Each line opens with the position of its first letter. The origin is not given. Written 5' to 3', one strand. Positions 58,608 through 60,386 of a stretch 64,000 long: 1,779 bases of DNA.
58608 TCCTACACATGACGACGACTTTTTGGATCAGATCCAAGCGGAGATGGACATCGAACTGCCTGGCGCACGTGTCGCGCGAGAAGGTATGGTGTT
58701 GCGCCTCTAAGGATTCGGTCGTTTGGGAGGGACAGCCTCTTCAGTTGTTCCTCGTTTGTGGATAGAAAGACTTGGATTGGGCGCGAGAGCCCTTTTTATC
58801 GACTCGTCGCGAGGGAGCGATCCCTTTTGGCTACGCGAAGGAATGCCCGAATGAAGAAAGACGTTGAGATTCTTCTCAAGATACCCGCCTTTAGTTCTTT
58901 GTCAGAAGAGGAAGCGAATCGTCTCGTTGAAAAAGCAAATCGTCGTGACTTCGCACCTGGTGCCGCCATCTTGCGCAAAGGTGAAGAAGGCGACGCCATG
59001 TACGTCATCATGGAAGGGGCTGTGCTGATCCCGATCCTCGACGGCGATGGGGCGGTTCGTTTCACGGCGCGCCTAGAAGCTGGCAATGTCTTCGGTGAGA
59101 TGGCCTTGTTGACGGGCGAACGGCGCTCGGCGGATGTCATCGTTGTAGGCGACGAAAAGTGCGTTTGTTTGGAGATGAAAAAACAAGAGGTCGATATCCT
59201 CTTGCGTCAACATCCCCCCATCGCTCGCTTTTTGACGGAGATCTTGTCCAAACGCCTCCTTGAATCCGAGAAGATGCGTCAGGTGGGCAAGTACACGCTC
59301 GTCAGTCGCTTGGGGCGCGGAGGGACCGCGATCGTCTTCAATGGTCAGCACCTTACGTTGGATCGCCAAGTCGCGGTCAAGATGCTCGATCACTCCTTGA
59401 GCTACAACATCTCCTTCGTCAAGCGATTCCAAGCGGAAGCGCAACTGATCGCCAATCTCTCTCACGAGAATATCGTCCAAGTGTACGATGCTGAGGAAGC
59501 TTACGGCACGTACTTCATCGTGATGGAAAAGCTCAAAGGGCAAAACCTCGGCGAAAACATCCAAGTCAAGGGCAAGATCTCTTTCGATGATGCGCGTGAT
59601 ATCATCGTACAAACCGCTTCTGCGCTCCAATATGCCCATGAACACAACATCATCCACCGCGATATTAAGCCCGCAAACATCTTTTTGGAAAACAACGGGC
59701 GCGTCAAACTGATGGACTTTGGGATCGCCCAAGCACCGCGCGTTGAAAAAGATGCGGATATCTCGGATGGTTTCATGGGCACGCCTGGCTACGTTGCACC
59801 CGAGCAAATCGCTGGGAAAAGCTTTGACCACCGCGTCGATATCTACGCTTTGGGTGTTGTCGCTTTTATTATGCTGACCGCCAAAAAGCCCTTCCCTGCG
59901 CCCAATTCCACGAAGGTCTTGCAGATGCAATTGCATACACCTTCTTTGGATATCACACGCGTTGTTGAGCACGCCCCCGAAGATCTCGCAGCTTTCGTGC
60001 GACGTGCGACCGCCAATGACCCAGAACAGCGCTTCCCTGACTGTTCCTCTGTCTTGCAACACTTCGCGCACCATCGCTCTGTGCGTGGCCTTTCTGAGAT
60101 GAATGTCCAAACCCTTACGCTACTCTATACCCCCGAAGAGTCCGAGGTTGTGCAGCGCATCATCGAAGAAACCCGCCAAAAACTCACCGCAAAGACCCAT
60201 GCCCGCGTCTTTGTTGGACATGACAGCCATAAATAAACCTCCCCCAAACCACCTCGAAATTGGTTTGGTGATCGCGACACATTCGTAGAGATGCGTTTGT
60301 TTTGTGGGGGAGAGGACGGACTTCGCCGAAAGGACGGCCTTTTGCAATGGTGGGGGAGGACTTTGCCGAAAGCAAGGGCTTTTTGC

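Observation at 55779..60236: Possible cyclic-nucleotide signalling cassette: KirBac K+ channel, MBL-fold hydrolase, cNMP-binding Ser/Thr kinase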

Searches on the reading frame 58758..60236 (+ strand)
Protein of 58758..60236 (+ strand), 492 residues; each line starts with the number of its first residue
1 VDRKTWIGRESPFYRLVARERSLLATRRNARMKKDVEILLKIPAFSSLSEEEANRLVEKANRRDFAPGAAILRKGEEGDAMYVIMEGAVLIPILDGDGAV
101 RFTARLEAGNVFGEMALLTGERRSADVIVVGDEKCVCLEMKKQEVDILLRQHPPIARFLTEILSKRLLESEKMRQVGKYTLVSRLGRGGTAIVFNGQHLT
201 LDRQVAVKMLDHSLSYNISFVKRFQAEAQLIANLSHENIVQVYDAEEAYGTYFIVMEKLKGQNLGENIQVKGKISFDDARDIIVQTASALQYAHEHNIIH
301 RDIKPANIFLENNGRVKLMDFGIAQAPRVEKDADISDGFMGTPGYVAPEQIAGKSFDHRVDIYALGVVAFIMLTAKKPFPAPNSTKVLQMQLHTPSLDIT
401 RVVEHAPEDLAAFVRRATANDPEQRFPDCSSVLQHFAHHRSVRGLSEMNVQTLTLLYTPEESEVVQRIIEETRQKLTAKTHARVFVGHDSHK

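Call 3: search_protein_families(library=pfam, proteins=[window:58758-60236:+], max_evalue=0.01)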
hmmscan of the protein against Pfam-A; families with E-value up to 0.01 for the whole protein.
window:58758-60236:+ (492 aa): 7 families
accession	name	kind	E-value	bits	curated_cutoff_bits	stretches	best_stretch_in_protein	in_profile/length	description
PF00069.31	Pkinase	-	8.2e-56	189.7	31.7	1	179-435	1-260/263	Protein kinase domain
PF07714.23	PK_Tyr_Ser-Thr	-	1.4e-35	123.3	23.1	1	181-427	3-249/258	Protein tyrosine and serine/threonine kinase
PF00027.35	cNMP_binding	-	6.5e-19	68.1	27.5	1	63-152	2-89/89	Cyclic nucleotide-binding domain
PF03109.22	ABC1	-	1.2e-05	25.1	22.9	1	229-329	119-219/244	ABC1 atypical kinase-like domain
PF14531.12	Kinase-like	-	1.4e-05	24.9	25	1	283-424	151-288/289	Kinase-like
PF06293.20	Kdo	-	8.7e-05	22.5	21.3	1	198-324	32-169/207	Lipopolysaccharide kinase (Kdo/WaaP) family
PF01636.29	APH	-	0.00081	19.7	23.2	0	223-291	36-105/239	Phosphotransferase enzyme family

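Call 4: search_protein_families(library=ncbifam, proteins=[window:58758-60236:+], max_evalue=0.01)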
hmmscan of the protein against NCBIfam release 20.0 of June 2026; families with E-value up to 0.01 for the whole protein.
window:58758-60236:+ (492 aa): 29 families (the best 25 are shown)
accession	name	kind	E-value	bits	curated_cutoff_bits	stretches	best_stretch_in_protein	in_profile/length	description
NF033483.0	PknB_PASTA_kin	equivalog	1.7e-85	288.1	450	1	177-475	7-301/563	Stk1 family PASTA domain-containing Ser/Thr kinase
NF047741.1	antiphage_MADS6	equivalog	3.4e-47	161.3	460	2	273-441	295-462/612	methylation-associated defense system protein kinase MAD6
NF052427.1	StpK7MSMEG_1200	equivalog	9e-44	149.9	900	1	174-432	4-261/601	serine/threonine protein kinase StpK7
TIGR03903.1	TOMM_kin_cyc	equivalog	7.6e-34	116.8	705.75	1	203-437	4-245/1267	TOMM system kinase/cyclase fusion protein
NF009651.0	PRK13184.1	equivalog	4.9e-32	110.8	839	1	177-447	2-296/932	serine/threonine-protein kinase PknD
NF033442.0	BREX_PglW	equivalog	1.6e-31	108.9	990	2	177-333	512-669/1391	BREX system serine/threonine kinase PglW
NF038150.1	lanthi_synth_IV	equivalog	5.6e-28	97.7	650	1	222-478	237-490/851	class IV lanthionine synthetase LanL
NF053615.1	SerThrKinAfsKStmc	equivalog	4.9e-19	68.5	1300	1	172-425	8-254/809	protein serine/threonine kinase AfsK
NF038151.1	lanthi_synth_III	equivalog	1e-16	60.5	575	1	221-386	267-436/833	class III lanthionine synthetase LanKC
NF008732.0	PRK11753.1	equivalog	1.1e-13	51.2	266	1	50-178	13-138/214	cAMP-activated global transcriptional regulator CRP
NF043056.1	T4SS_LegK1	equivalog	2.1e-10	39.8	550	1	203-368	107-279/516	Dot/Icm T4SS effector kinase LegK1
NF058632.1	SerThrKinPrkT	equivalog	3.7e-10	39.3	280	1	178-322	22-163/322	serine/threonine protein kinase PrkT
TIGR03724.2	arch_bud32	equivalog_domain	4.2e-10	39.4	125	1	222-329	38-136/193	KEOPS complex kinase/ATPase Bud32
TIGR03896.1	cyc_nuc_ocin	subfamily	8e-10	38.6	161.05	1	14-166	110-269/317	bacteriocin-type transport-associated protein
NF041163.2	encap_f2b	equivalog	2.2e-08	33.7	400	1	26-167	60-201/450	family 2B encapsulin nanocompartment shell protein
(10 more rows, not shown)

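Call 29: find_homologous_proteins(query=window:58851-60236:+, max_evalue=1e-10)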
Query window:58851-60236:+ (461 aa): 3816 proteins with E <= 1e-10 among 8000 candidates; the best 120 are listed.
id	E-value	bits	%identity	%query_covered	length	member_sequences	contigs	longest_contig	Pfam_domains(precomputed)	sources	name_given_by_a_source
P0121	0.0e+0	1018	100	100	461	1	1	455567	PF07714.24,PF00069.32,PF03109.23,PF14531.13,PF00027.36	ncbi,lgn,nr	ncbi:MAG: protein kinase [Myxococcales bacterium]|nr:protein kinase [Myxococcales bacterium]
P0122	8.6e-272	919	89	100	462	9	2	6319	PF06293.21,PF07714.24,PF00069.32,PF03109.23,PF14531.13,PF00027.36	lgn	-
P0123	6.4e-241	818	79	98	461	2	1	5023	PF06293.21,PF07714.24,PF00069.32,PF03109.23,PF00027.36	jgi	jgi:serine/threonine protein kinase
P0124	6.4e-137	475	52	94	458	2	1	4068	PF06293.21,PF07714.24,PF00069.32,PF03109.23,PF14531.13,PF00027.36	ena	-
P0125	3.3e-135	470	52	94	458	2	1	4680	PF06293.21,PF07714.24,PF00069.32,PF03109.23,PF14531.13,PF00027.36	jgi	jgi:eukaryotic-like serine/threonine-protein kinase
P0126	2.6e-131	457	51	96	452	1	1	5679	PF06293.21,PF07714.24,PF00069.32,PF03109.23,PF00027.36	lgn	-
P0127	1.1e-130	455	49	97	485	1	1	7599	PF07714.24,PF00069.32,PF03109.23,PF00027.36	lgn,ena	-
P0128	1.1e-129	451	51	96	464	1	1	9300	PF06293.21,PF07714.24,PF00069.32,PF03109.23,PF00027.36,PF01636.30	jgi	jgi:CRP-like cAMP-binding protein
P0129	1.1e-129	451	49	97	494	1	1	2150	PF07714.24,PF00069.32,PF03109.23,PF00027.36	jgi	jgi:eukaryotic-like serine/threonine-protein kinase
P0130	1.5e-128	448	51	98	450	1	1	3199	PF06293.21,PF07714.24,PF00069.32,PF03109.23,PF00027.36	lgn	-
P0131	2.6e-128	447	49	96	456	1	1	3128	PF06293.21,PF07714.24,PF00069.32,PF03109.23,PF00027.36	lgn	-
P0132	4.9e-127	443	49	96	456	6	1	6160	PF06293.21,PF07714.24,PF00069.32,PF03109.23,PF00027.36,PF01636.30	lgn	-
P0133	1.7e-126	441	48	96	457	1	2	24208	PF07714.24,PF00069.32,PF00027.36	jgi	jgi:CRP-like cAMP-binding protein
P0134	7.7e-126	439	48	98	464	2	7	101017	PF06293.21,PF07714.24,PF00069.32,PF03109.23,PF00027.36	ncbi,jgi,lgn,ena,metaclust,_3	metaclust:\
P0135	4.7e-124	433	48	96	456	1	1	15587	PF06293.21,PF07714.24,PF00069.32,PF03109.23,PF00027.36,PF01636.30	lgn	-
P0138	6.4e-123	429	46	98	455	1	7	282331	PF07714.24,PF00069.32,PF03109.23,PF00027.36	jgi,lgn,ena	-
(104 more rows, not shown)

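Call 32: find_related_loci(query=A3, collection=metagenome_contigs, flank=6000)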
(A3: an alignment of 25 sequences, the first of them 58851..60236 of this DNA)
Query A3 (461 aa) in metagenome_contigs; peptide patterns used: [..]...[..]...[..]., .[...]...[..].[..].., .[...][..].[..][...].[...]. (x = any residue, [..] = any of these).
600 stretches matched a pattern (row limit reached: there are more); 594 encode a relative of the query (tblastn E <= 1e-3); the best 80 are kept; 80 distinct loci.
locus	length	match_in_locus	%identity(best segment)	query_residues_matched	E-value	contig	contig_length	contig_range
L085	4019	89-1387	46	1-435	9e-123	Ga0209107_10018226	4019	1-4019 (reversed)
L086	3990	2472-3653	42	7-402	1e-97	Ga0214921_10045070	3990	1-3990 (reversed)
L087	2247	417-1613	37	3-406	1e-91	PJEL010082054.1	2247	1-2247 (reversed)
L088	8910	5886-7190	36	4-440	6e-86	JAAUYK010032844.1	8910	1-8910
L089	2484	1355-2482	35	14-386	5e-68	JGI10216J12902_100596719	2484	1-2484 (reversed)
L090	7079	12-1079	35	78-432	4e-64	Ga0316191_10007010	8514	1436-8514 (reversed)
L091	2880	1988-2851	38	126-411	7e-56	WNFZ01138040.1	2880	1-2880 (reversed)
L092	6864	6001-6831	38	147-420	3e-54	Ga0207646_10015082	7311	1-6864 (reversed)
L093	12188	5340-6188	38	130-413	6e-54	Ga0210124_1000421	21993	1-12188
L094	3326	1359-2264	36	147-448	2e-53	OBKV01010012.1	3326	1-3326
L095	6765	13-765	42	146-395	1e-52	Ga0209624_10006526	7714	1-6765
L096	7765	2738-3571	37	138-415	2e-52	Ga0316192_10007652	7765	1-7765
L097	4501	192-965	38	148-401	3e-52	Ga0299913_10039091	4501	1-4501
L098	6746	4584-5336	40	145-397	4e-52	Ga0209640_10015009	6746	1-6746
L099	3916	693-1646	34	147-460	3e-52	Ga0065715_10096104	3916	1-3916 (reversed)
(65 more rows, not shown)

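Call 33: find_encoding_contigs(protein=P0134, flank=6000, max_places=3)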
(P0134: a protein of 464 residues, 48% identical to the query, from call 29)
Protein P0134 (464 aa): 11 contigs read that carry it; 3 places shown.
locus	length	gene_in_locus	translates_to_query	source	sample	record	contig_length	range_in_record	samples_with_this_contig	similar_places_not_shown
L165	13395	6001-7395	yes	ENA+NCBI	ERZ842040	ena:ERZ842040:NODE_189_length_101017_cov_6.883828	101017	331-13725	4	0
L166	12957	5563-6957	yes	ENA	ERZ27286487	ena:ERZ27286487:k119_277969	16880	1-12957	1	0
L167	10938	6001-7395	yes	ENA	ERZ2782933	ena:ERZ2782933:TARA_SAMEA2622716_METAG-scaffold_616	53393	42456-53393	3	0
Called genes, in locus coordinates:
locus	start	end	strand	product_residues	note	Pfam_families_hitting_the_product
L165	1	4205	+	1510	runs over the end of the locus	?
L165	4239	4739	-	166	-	PF03061:4HBT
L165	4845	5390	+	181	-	PF02525:Flavodoxin_2, PF03358:FMN_red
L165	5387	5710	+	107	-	-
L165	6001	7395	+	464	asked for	PF00027:cNMP_binding, PF00069:Pkinase, PF03109:ABC1, PF07714:PK_Tyr_Ser-Thr, PF06293:Kdo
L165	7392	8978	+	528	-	PF01019:G_glu_transpept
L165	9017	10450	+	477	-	-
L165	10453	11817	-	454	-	PF07586:HXXSHH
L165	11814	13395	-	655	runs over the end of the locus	PF07637:PSD5, PF07631:PSD4, PF07627:PSCyt3, PF07624:PSD2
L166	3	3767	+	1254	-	?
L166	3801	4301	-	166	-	PF03061:4HBT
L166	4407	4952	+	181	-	PF02525:Flavodoxin_2, PF03358:FMN_red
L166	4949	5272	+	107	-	-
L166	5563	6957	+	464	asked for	PF00027:cNMP_binding, PF00069:Pkinase, PF03109:ABC1, PF07714:PK_Tyr_Ser-Thr, PF06293:Kdo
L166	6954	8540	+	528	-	PF01019:G_glu_transpept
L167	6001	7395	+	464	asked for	PF00027:cNMP_binding, PF00069:Pkinase, PF03109:ABC1, PF07714:PK_Tyr_Ser-Thr, PF06293:Kdo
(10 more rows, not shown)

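Call 34: find_encoding_contigs(protein=P0138, flank=6000, max_places=3)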
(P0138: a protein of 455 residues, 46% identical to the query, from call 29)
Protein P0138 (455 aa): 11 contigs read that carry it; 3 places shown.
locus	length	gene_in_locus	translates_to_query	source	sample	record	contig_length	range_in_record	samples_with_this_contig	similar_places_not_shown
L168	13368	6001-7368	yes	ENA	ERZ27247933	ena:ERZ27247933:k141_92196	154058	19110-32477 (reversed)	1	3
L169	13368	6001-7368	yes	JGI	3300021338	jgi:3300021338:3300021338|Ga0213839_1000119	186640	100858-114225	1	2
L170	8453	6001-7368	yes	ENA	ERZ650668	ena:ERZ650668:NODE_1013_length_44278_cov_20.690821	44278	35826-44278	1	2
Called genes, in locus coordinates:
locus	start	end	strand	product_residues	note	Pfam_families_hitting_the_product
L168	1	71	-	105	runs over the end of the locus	-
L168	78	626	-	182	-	-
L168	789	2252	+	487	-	PF01266:DAO (faint), PF01494:FAD_binding_3 (weak), PF12831:FAD_oxidored, PF13450:NAD_binding_8, PF01593:Amino_oxidase (weak)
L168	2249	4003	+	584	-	PF00496:SBP_bac_5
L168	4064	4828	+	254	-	PF01553:Acyltransferase, PF03982:DAGAT (weak)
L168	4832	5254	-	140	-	PF00903:Glyoxalase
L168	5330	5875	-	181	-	-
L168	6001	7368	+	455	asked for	PF00027:cNMP_binding, PF00069:Pkinase, PF07714:PK_Tyr_Ser-Thr, PF03109:ABC1 (weak)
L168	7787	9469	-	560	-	-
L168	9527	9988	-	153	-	-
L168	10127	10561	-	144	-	PF00072:Response_reg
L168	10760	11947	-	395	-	PF01612:DNA_pol_A_exo1, PF00570:HRDC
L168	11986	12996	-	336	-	PF00989:PAS, PF08448:PAS_4, PF00990:GGDEF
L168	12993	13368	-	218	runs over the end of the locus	-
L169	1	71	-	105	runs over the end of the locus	-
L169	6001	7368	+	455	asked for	PF00027:cNMP_binding, PF00069:Pkinase, PF07714:PK_Tyr_Ser-Thr, PF03109:ABC1 (weak)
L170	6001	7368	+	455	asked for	PF00027:cNMP_binding, PF00069:Pkinase, PF07714:PK_Tyr_Ser-Thr, PF03109:ABC1 (weak)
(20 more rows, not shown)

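Call 35: find_encoding_contigs(protein=P0128, flank=6000, max_places=2)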
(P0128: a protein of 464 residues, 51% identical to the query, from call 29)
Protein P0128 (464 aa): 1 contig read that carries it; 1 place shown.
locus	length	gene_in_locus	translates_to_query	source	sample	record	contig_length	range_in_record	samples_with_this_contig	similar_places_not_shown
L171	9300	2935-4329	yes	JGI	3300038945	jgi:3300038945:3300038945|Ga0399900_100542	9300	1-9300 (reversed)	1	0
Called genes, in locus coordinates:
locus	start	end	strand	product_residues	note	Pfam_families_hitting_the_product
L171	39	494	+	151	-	PF02475:TRM5-TYW2_MTfase (weak), PF03602:Cons_hypoth95 (weak), PF05175:MTS, PF06325:PrmA, PF13489:Methyltransf_23, PF13847:Methyltransf_31, PF13649:Methyltransf_25, PF08241:Methyltransf_11, +1 more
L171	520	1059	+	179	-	-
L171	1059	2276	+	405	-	-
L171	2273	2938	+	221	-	-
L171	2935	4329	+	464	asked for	PF00027:cNMP_binding, PF06293:Kdo (weak), PF00069:Pkinase, PF03109:ABC1, PF07714:PK_Tyr_Ser-Thr, PF01636:APH (faint)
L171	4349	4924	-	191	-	PF00174:Oxidored_molyb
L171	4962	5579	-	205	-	PF00925:GTP_cyclohydro2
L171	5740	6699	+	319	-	PF13469:Sulfotransfer_3, PF00685:Sulfotransfer_1 (faint)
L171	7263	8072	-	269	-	-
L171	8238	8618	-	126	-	-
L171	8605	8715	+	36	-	-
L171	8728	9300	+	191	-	?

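Call 55: search_solved_structures(query=window:58851-60236:+, max_evalue=1e-10, show_alignments=0)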
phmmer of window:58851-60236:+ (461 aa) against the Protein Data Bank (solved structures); distinct sequences matched with E-value up to 1e-10: 1882 (the best 60 are shown).
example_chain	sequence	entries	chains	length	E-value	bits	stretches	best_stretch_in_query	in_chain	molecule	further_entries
5dyk_A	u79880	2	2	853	3.4e-46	161.4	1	6-349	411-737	CGMP-dependent protein kinase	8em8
5ezr_A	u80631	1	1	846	8.4e-46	160.1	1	6-349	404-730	cGMP-dependent protein kinase, putative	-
4rz7_A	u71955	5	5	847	8.4e-46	160.1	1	6-349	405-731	cGMP-dependent protein kinase, putative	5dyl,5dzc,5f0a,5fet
9p74_A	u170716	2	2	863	9.4e-46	159.9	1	6-349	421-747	cGMP-dependent protein kinase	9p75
4eqm_A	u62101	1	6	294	5.7e-41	144.2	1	147-399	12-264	Protein kinase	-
9ymt_A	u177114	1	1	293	5.9e-41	144.1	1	147-399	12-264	Serine/Threonine Kinase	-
6b2p_A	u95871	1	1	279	7.6e-41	143.8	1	147-399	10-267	Serine/threonine-protein kinase PknB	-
5u94_A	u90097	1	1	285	7.7e-41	143.7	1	147-399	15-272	Serine/threonine-protein kinase PknB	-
1o6y_A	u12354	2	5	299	8.9e-41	143.5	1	147-399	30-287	SERINE/THREONINE-PROTEIN KINASE PKNB | Probable serine/threonine-protein kinase pknB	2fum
1mru_A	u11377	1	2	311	9.8e-41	143.4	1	147-400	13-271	Probable serine/threonine-protein kinase pknB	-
6i2p_A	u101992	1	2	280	7.1e-40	140.6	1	147-399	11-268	Serine/threonine-protein kinase PknB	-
3orm_A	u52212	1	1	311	8.5e-40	140.3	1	147-400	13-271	Serine/threonine protein kinase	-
3ori_A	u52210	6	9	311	1.3e-39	139.7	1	147-400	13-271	Serine/threonine protein kinase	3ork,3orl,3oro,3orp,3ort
3f61_A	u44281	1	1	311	1.6e-39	139.4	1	147-400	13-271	Serine/threonine-protein kinase pknB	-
3f69_A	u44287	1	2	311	4.5e-39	137.9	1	147-400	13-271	Serine/threonine-protein kinase pknB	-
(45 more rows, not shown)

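Call 74: predict_structure(alignment_id=A3)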
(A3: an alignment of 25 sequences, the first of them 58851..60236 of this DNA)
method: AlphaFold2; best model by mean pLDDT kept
length: 461 residues; sequences in the alignment: 25
mean_pLDDT: 86.1   pTM: 0.74
mean pLDDT of the five models: 86.1, 85.7, 85.5, 84.6, 84.3
residues with pLDDT >= 90: 232; 70-90: 188; 50-70: 23; < 50: 18
segments of 3 or more residues with pLDDT < 50: 296-306, 410-413
pLDDT, mean of each block of 10 residues (from residue 1): 85 85 90 96 91 94 77 88 84 90 94 85 82 79 83 79 87 89 74 82 90 87 91 94 95 97 92 94 88 49 49 92 93 98 95 92 95 95 98 97 79 57 88 92 81 72 34
secondary structure, 60 per line:
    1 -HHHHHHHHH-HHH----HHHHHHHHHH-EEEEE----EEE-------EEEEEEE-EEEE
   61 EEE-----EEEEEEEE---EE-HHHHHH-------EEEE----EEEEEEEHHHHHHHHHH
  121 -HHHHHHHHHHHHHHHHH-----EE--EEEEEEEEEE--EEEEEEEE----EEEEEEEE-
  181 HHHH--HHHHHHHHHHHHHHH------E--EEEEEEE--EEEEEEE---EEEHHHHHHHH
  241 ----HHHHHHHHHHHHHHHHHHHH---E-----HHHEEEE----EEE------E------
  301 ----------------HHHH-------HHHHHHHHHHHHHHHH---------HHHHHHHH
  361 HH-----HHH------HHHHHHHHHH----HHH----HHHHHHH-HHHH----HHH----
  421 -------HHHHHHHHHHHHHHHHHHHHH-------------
elements in order: H2-10 H19-28 E30-34 E39-41 E49-55 E57-63 E69-76 H83-88 E96-99 E104-110 H111-120 H122-138 E148-157 E160-167 E172-179 H181-184 H187-201 E211-217 E220-226 E230-232 H233-240 H245-264 E277-280 E285-287 H317-320 H328-343 H353-362 H377-386 H398-404 H406-409 H428-448

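Call 77: fold_search(model_id=the predicted structure, library=pdb)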
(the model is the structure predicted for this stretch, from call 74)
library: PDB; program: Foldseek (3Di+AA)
matches with E <= 10: 2000; with E <= 0.001: 2000
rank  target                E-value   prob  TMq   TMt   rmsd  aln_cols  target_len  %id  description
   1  7t4u_B                1.4e-29  1.00  0.53  0.53  20.1       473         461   23  Crystal Structure of cGMP-dependent Protein Kinase (released 2023-06-14)
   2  7t4v_B                1.5e-29  1.00  0.53  0.53  19.7       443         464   24  Crystal Structure of cGMP-dependent Protein Kinase (released 2023-06-14)
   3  7t4t_A                2.7e-29  1.00  0.53  0.54  22.3       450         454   24  Crystal Structure of cGMP-dependent Protein Kinase (released 2023-06-14)
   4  7lv3_A                3.2e-29  1.00  0.53  0.41  22.1       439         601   24  Crystal structure of human protein kinase G (PKG) R-C complex in inhibited state (released 2022-08-24)
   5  7t4t_B                3.4e-29  1.00  0.53  0.54  22.4       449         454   23  Crystal Structure of cGMP-dependent Protein Kinase (released 2023-06-14)
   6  7lv3_B                2.0e-28  1.00  0.53  0.41  22.1       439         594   24  Crystal structure of human protein kinase G (PKG) R-C complex in inhibited state (released 2022-08-24)
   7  5ezr                  8.7e-28  1.00  0.50  0.30  20.3       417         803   26  Crystal Structure of PVX_084705 bound to compound (released 2017-05-10)
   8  5dzc                  1.9e-27  1.00  0.52  0.30  22.1       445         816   25  Crystal structure of the cGMP-dependent protein kinase PKG from Plasmodium Vivax - AMPPNP bound (released 2015-10-14)
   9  4rz7                  5.7e-27  1.00  0.51  0.30  21.6       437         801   25  Crystal Structure of PVX_084705 with bound PCI32765 (released 2015-01-14)
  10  5fet                  8.4e-27  1.00  0.49  0.29  21.5       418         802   25  Crystal Structure of PVX_084705 in presence of Compound 2 (released 2016-01-13)
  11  5dyk                  1.5e-26  1.00  0.49  0.29  21.5       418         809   26  Crystal structure of the cGMP-dependent protein kinase PKG from Plasmodium falciparum - Apo form (released 2015-11-04)
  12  5f0a                  2.3e-26  1.00  0.52  0.30  21.9       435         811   24  CRYSTAL STRUCTURE OF PVX_084705 WITH BOUND 1-tert-butyl-3-(3-chlorophenoxy)-1H-pyrazolo[3,4-d]pyrimidin-4-amine INHIBITO (released 2015-12-16)
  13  8em8_A                2.7e-26  1.00  0.50  0.30  20.2       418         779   25  Co-crystal structure of the cGMP-dependent protein kinase PKG from Plasmodium falciparum in complex with RY-1-165 (released 2022-11-02)
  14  5dyl                  1.0e-25  1.00  0.51  0.30  21.6       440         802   24  Crystal structure of the cGMP-dependent protein kinase PKG from Plasmodium Vivax - Apo form (released 2015-11-04)
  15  1o6y                  1.8e-22  1.00  0.53  0.92   1.7       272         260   34  Catalytic domain of PknB kinase from Mycobacterium tuberculosis (released 2003-01-30)
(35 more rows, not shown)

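Call 81: find_encoding_contigs(protein=P0124, flank=5000, max_places=2)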
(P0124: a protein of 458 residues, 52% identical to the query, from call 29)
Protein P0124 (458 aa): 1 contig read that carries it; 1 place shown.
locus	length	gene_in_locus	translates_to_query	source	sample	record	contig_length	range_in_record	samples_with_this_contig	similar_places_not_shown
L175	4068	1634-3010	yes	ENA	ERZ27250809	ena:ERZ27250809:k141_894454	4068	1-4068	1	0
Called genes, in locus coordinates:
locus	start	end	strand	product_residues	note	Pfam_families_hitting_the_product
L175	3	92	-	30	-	?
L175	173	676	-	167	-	PF03061:4HBT (weak)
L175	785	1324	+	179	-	PF02525:Flavodoxin_2, PF03358:FMN_red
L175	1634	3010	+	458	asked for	PF00027:cNMP_binding, PF00069:Pkinase, PF03109:ABC1, PF07714:PK_Tyr_Ser-Thr, PF06293:Kdo (weak), PF14531:Kinase-like (weak)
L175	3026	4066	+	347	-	?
